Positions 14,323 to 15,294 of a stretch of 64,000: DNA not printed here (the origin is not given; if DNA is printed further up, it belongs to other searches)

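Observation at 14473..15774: Low-GC two-gene module (metal-motif membrane protein + secreted protein) at the head of the tad operon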

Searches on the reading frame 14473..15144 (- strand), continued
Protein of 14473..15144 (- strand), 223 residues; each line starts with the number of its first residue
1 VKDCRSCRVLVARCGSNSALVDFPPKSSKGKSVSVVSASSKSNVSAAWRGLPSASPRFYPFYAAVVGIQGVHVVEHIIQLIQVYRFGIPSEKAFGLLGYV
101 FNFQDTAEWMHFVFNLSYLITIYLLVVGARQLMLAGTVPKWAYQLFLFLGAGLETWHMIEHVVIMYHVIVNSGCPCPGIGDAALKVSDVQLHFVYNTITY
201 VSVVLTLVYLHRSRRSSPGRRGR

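Call 49: find_encoding_contigs(protein=P0027, flank=6000, max_places=2)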
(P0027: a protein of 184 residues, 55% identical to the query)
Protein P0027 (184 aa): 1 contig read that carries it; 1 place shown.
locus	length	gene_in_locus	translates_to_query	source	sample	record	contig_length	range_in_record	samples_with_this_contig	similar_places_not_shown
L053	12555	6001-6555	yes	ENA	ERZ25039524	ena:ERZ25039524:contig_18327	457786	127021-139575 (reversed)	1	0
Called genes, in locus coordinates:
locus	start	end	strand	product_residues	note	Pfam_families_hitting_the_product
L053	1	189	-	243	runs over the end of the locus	-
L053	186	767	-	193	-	PF04542:Sigma70_r2, PF08281:Sigma70_r4_2, PF04545:Sigma70_r4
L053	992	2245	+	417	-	PF05977:MFS_3, PF07690:MFS_1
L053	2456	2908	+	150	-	PF19502:DUF6036 (weak)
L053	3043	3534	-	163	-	-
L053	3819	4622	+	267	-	PF16697:Yop-YscD_cpl, PF00498:FHA, PF00211:Guanylate_cyc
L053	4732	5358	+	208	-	PF04542:Sigma70_r2, PF08281:Sigma70_r4_2, PF04545:Sigma70_r4 (weak)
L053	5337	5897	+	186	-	-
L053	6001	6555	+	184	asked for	-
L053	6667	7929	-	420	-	PF05977:MFS_3, PF07690:MFS_1, PF13347:MFS_2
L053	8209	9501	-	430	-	PF00067:p450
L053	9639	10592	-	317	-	PF00389:2-Hacid_dh, PF02826:2-Hacid_dh_C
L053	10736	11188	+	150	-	PF13577:SnoaL_4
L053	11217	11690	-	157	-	-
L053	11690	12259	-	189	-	PF00501:AMP-binding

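Call 50: find_encoding_contigs(protein=P0114, flank=6000, max_places=2)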
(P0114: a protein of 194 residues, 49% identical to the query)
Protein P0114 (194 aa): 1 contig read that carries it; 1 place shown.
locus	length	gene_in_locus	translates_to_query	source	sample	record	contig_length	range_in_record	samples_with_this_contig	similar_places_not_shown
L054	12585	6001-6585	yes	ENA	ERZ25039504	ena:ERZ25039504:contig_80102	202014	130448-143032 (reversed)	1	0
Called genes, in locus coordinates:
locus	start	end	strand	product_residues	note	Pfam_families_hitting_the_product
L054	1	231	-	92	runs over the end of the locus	PF00196:GerE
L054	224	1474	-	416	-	-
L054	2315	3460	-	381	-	PF13191:AAA_16, PF13401:AAA_22 (weak)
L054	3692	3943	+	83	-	PF14026:SCO4226-like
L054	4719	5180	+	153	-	PF00441:Acyl-CoA_dh_1, PF08028:Acyl-CoA_dh_2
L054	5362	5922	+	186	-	-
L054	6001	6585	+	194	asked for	-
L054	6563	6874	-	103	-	-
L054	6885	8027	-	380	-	PF04199:Cyclase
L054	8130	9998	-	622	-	PF07992:Pyr_redox_2 (faint), PF01266:DAO (weak), PF13450:NAD_binding_8, PF00743:FMO-like, PF13738:Pyr_redox_3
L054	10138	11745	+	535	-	PF13458:Peripla_BP_6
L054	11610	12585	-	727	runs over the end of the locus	PF00775:Dioxygenase_C (faint)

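Call 52: search_protein_representatives(alignment_id=A1)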
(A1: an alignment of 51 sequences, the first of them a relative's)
Query: 51 sequences, 189 profile positions. Proteins with E-value up to 0.001 (for the whole library): 489; up to 1e-10: 217; up to 1e-30: 27. The best 150 are listed.
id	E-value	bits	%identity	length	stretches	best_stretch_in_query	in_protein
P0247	1.9e-77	275.1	-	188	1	10-181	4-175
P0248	4.5e-72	257.6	-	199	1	15-181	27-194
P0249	4.7e-61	221.6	-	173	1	13-180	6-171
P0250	1.0e-55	204.2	-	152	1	48-180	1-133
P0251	3.1e-53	196.1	-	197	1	20-145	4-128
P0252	2.9e-47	176.7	-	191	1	26-139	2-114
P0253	1.6e-46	174.2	-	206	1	44-155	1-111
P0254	4.4e-45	169.5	-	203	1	9-130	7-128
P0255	1.0e-44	168.3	-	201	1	22-185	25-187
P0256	1.6e-43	164.5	-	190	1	26-176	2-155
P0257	2.7e-43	163.7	-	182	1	18-179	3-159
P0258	4.4e-43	163.0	-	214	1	10-155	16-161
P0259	3.2e-42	160.2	-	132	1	63-181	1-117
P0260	5.9e-38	146.3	-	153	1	18-112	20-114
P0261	1.4e-37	145.1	-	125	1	64-179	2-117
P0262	2.7e-37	144.2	-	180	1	20-176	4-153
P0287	2.0e-24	102.2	-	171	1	22-171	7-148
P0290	2.0e-22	95.7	-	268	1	19-171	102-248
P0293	4.6e-22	94.5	-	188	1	20-171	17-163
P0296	3.8e-21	91.5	-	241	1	21-172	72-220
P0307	1.6e-18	82.9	-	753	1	11-172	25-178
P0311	7.0e-18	80.8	-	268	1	23-178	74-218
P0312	1.0e-17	80.3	-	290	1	23-172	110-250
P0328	7.1e-17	77.6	-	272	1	19-170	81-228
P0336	2.5e-16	75.8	-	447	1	16-169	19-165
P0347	3.2e-15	72.2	-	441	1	17-170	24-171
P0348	3.5e-15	72.0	-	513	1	13-184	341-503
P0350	3.8e-15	71.9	-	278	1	24-171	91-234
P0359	1.5e-14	70.0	-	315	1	15-174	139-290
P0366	3.4e-14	68.8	-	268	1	20-173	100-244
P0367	3.6e-14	68.7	-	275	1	19-170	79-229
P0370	4.8e-14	68.3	-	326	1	20-179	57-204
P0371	4.8e-14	68.3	-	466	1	20-171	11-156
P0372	5.2e-14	68.2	-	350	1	13-171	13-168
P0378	6.7e-14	67.9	-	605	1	21-171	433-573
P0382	9.2e-14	67.4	-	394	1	20-172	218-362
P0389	2.6e-13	65.9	-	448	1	18-171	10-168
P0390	3.1e-13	65.7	-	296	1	23-171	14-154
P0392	3.6e-13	65.5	-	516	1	23-181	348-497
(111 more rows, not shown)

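Call 53: search_protein_families(library=pfam, proteins=[P0307, P0336, P0347, P0348, P0371, P0372, P0378, P0382, P0389, P0392], max_evalue=0.01)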
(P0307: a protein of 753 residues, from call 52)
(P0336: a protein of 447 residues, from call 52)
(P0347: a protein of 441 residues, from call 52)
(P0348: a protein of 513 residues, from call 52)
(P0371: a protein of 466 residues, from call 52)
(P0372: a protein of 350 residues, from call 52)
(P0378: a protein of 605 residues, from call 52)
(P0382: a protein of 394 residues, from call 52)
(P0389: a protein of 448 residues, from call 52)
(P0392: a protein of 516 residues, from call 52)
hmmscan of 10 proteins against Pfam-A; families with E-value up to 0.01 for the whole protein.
P0307 (753 aa): 3 families
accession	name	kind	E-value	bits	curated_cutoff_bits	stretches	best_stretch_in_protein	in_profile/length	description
PF13517.12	FG-GAP_3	-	2.5e-60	201.4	26.9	7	329-391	1-61/61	FG-GAP-like repeat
PF07593.17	UnbV_ASPIC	-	2.8e-22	78.8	23.4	1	681-746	1-66/68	ASPIC and UnbV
PF01839.29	FG-GAP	-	5.1e-22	77.8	22.1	3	632-664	4-32/37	FG-GAP repeat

P0336 (447 aa): 0 families

P0347 (441 aa): 0 families

P0348 (513 aa): 4 families
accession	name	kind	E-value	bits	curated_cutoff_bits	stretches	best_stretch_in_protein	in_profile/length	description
PF13229.12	Beta_helix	-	3.3e-18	66.2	25.9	2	91-234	14-157/158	Right handed beta helix region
PF05048.19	NosD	-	1.5e-07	31.5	23.6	1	99-246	16-154/212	Periplasmic copper-binding protein (NosD)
PF19471.4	DUF6008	-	0.0002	21.4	27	0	390-500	104-218/235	Family of unknown function (DUF6008)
PF19706.4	DUF6203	-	0.0099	16.2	26.7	0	314-329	18-33/54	Family of unknown function (DUF6203)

P0371 (466 aa): 1 family
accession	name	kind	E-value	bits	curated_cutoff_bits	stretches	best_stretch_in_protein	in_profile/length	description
PF13229.12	Beta_helix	-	7.8e-05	22.8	25.9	1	228-300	48-120/158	Right handed beta helix region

P0372 (350 aa): 1 family
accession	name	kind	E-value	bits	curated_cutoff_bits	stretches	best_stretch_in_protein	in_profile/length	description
PF13473.12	Cupredoxin_1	-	0.0061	17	27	0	260-336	41-104/104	Cupredoxin-like domain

P0378 (605 aa): 1 family
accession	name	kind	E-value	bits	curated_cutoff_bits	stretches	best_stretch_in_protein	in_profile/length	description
PF10092.14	DUF2330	-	1.5e-39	136.3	24.7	1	23-316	3-278/279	Uncharacterized protein conserved in bacteria (DUF2330)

P0382 (394 aa): 0 families

P0389 (448 aa): 2 families
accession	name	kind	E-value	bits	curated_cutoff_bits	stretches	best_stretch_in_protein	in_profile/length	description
PF13229.12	Beta_helix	-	1e-18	67.9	25.9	2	304-433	20-138/158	Right handed beta helix region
PF05048.19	NosD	-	2.8e-11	43.7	23.6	1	320-437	48-154/212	Periplasmic copper-binding protein (NosD)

P0392 (516 aa): 2 families
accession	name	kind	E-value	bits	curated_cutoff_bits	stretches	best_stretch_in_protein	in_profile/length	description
PF13229.12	Beta_helix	-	1.3e-14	54.6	25.9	2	137-272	15-137/158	Right handed beta helix region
PF05048.19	NosD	-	2.5e-08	34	23.6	1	99-239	15-149/212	Periplasmic copper-binding protein (NosD)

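Call 54: search_protein_families(library=pfam, proteins=[P0359, P0370, P0390, P0312, P0350, P0290, P0296, P0293, P0287, P0262], max_evalue=0.01)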
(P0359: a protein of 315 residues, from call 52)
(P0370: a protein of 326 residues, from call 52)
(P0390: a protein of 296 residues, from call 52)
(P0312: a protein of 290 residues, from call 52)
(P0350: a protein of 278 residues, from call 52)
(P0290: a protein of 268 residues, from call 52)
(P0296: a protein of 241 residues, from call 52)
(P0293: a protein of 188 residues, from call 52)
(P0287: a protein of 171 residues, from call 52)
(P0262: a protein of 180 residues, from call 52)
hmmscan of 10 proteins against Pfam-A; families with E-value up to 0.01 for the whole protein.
P0359 (315 aa): 2 families
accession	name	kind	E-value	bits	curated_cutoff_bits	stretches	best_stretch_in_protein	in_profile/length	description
PF13229.12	Beta_helix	-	0.00026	21.1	25.9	1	5-74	78-138/158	Right handed beta helix region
PF19471.4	DUF6008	-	0.0052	16.8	27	0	187-260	105-171/235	Family of unknown function (DUF6008)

P0370 (326 aa): 0 families

P0390 (296 aa): 1 family
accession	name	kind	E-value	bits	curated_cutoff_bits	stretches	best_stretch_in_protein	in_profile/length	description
PF06146.17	PsiE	-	0.0083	16.7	23.9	0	167-217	66-114/122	Phosphate-starvation-inducible E family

P0312 (290 aa): 0 families

P0350 (278 aa): 0 families

P0290 (268 aa): 0 families

P0296 (241 aa): 1 family
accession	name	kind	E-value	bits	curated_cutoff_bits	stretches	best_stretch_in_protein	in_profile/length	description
PF19471.4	DUF6008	-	0.00094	19.2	27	0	114-176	104-159/235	Family of unknown function (DUF6008)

P0293 (188 aa): 0 families

P0287 (171 aa): 1 family
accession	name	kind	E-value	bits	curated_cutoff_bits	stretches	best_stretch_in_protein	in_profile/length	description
PF19471.4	DUF6008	-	6e-05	23.1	27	1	50-121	105-171/235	Family of unknown function (DUF6008)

P0262 (180 aa): 0 families

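Call 57: search_protein_families(library=ncbifam, proteins=[P0348, P0389, P0372, P0378, P0307, P0382, P0336, P0347, P0287, P0296], max_evalue=0.05)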
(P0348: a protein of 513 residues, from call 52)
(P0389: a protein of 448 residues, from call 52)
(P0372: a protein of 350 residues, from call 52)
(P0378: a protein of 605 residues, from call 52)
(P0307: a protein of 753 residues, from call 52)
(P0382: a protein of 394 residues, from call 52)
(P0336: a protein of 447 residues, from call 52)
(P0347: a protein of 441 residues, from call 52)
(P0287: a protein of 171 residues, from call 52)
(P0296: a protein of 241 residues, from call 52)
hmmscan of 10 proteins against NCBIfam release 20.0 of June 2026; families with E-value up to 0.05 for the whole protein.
P0348 (513 aa): 1 family
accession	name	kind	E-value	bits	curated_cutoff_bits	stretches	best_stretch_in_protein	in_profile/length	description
TIGR04247.1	NosD_copper_fam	subfamily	6.6e-07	28.2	300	1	42-189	5-167/377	nitrous oxide reductase family maturation protein NosD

P0389 (448 aa): 3 families
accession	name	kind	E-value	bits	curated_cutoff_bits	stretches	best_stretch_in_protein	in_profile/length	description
TIGR04247.1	NosD_copper_fam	subfamily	1.5e-11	43.6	300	1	209-350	13-168/377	nitrous oxide reductase family maturation protein NosD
TIGR03804.1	para_beta_helix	repeat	1.7e-05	24.4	19.45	0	338-372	6-39/44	parallel beta-helix repeat protein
TIGR03805.1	beta_helix_1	subfamily_domain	0.0027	16.8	141.5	0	239-278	56-96/314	parallel beta-helix domain-containing protein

P0372 (350 aa): 1 family
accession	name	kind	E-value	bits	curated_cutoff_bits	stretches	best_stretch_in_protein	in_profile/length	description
TIGR02476.1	BluB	equivalog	0.048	13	150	0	77-129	132-180/205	5,6-dimethylbenzimidazole synthase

P0378 (605 aa): 0 families

P0307 (753 aa): 0 families

P0382 (394 aa): 0 families

P0336 (447 aa): 1 family
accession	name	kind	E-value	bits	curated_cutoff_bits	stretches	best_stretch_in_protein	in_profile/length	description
NF045596.1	ECF_S_CD3073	equivalog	0.001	18.8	180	1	201-259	111-166/174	CD3073 family putative ECF transporter S component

P0347 (441 aa): 0 families

P0287 (171 aa): 0 families

P0296 (241 aa): 0 families

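Call 65: search_protein_families(library=pfam, proteins=[P0370, P0312, P0350, P0290, P0311, P0328, P0366, P0367], max_evalue=5)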
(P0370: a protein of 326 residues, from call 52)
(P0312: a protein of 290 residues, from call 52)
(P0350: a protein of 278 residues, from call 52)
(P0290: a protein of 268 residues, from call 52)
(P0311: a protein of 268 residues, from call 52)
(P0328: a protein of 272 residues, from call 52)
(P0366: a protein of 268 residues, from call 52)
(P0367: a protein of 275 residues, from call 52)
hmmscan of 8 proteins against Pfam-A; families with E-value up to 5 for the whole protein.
P0370 (326 aa): 2 families
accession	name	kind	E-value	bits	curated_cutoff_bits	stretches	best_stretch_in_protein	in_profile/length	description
PF00027.35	cNMP_binding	-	0.099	13.1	27.5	1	231-296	4-73/89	Cyclic nucleotide-binding domain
PF10831.14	DUF2556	-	0.71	10.3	27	1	52-77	1-26/53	Protein of unknown function (DUF2556)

P0312 (290 aa): 2 families
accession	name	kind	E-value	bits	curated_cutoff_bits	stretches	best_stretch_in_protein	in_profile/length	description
PF13567.11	DUF4131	-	0.093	12.9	31.6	1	162-201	14-53/165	Domain of unknown function (DUF4131)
PF00689.26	Cation_ATPase_C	-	0.42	10.8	27.3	0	127-173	127-169/175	Cation transporting ATPase, C-terminus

P0350 (278 aa): 0 families

P0290 (268 aa): 2 families
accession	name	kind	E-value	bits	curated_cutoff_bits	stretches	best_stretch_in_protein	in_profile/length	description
PF10693.14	DUF2499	-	0.011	16.4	22.1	1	151-207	8-65/89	Protein of unknown function (DUF2499)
PF19471.4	DUF6008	-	0.75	9.7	27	1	148-221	105-171/235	Family of unknown function (DUF6008)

P0311 (268 aa): 0 families

P0328 (272 aa): 1 family
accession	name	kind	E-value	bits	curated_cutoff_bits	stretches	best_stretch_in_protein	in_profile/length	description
PF11044.13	TMEMspv1-c74-12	-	0.44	11.2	25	0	215-235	4-25/49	Plectrovirus spv1-c74 ORF 12 transmembrane protein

P0366 (268 aa): 1 family
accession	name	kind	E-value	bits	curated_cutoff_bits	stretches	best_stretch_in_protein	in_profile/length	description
PF19471.4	DUF6008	-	0.092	12.7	27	1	144-212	106-168/235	Family of unknown function (DUF6008)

P0367 (275 aa): 0 families
